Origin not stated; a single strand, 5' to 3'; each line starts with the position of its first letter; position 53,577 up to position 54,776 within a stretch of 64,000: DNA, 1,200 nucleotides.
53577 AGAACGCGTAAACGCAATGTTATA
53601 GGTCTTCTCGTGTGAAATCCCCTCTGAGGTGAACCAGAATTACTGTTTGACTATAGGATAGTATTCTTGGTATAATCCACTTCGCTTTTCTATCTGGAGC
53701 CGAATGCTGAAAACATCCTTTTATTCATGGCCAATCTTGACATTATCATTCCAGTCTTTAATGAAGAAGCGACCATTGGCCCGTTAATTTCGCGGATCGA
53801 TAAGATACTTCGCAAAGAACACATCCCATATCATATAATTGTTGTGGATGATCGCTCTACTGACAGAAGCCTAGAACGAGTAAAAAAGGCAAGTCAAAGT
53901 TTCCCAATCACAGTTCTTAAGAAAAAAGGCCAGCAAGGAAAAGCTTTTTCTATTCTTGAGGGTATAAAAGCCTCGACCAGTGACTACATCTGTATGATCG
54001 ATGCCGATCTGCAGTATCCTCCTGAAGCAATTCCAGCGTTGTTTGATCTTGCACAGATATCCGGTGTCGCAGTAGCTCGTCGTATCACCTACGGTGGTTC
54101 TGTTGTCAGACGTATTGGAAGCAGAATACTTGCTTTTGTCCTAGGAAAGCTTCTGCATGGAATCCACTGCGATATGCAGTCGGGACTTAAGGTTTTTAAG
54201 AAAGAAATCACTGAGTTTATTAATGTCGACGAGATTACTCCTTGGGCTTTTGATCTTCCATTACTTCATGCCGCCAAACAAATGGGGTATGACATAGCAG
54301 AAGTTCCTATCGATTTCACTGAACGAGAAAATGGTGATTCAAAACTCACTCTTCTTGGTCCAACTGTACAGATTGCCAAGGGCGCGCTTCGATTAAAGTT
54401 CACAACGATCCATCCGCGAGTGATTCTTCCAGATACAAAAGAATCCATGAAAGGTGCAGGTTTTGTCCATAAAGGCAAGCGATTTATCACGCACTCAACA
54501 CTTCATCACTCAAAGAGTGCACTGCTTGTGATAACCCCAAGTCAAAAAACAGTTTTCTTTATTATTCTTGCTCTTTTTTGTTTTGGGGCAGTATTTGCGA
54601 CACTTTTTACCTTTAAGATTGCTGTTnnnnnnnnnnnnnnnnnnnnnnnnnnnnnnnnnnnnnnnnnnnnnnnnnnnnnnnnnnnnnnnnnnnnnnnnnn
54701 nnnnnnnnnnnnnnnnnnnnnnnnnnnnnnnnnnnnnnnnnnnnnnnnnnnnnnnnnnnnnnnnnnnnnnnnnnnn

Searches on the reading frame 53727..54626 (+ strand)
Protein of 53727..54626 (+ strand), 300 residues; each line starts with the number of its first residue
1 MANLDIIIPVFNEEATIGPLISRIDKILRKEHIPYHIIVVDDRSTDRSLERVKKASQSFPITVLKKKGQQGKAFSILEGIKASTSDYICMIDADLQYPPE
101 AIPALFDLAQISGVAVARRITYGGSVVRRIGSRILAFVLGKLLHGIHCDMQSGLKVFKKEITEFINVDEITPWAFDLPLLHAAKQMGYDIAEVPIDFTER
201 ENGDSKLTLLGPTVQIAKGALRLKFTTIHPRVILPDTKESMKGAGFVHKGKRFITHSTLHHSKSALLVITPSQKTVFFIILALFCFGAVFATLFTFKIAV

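Call 96: search_protein_families(library=ncbifam, proteins=[window:53727-54626:+], max_evalue=1e-10)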
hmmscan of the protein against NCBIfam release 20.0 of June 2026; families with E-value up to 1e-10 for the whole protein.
window:53727-54626:+ (300 aa): 8 families
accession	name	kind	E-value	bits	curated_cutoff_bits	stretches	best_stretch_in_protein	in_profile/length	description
NF007986.1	PRK10714.1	equivalog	3e-22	79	529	1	3-210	7-213/316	undecaprenyl-phosphate 4-deoxy-4-formamido-L-arabinose transferase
NF041391.1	DPhHxTase_Halo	equivalog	9.2e-16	57.5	375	1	10-222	3-207/213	dolichyl-phosphate hexose transferase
NF047588.1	GlcsyltransPgfSStrep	equivalog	4.2e-15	55.7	500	1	4-209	3-207/308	glycosyltransferase PgfS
TIGR04182.1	glyco_TIGR04182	equivalog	1.6e-14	54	325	1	6-218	4-212/293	S-layer glycoprotein N-glycosyltransferase AglJ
NF007482.0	PRK10073.1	equivalog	4e-13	49.1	423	1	3-117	7-118/334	glycosyltransferase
TIGR03937.1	PgaC_IcaA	equivalog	4.6e-13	48.9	422.3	1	4-97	47-138/407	poly-beta-1,6-N-acetyl-D-glucosamine synthase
TIGR04283.1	glyco_like_mftF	equivalog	7.4e-12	45.3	182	1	5-109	2-97/221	TIGR04283 family arsenosugar biosynthesis glycosyltransferase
NF010496.0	PRK13915.1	equivalog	2.6e-11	43.1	262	1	4-98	33-130/307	glucosyl-3-phosphoglycerate synthase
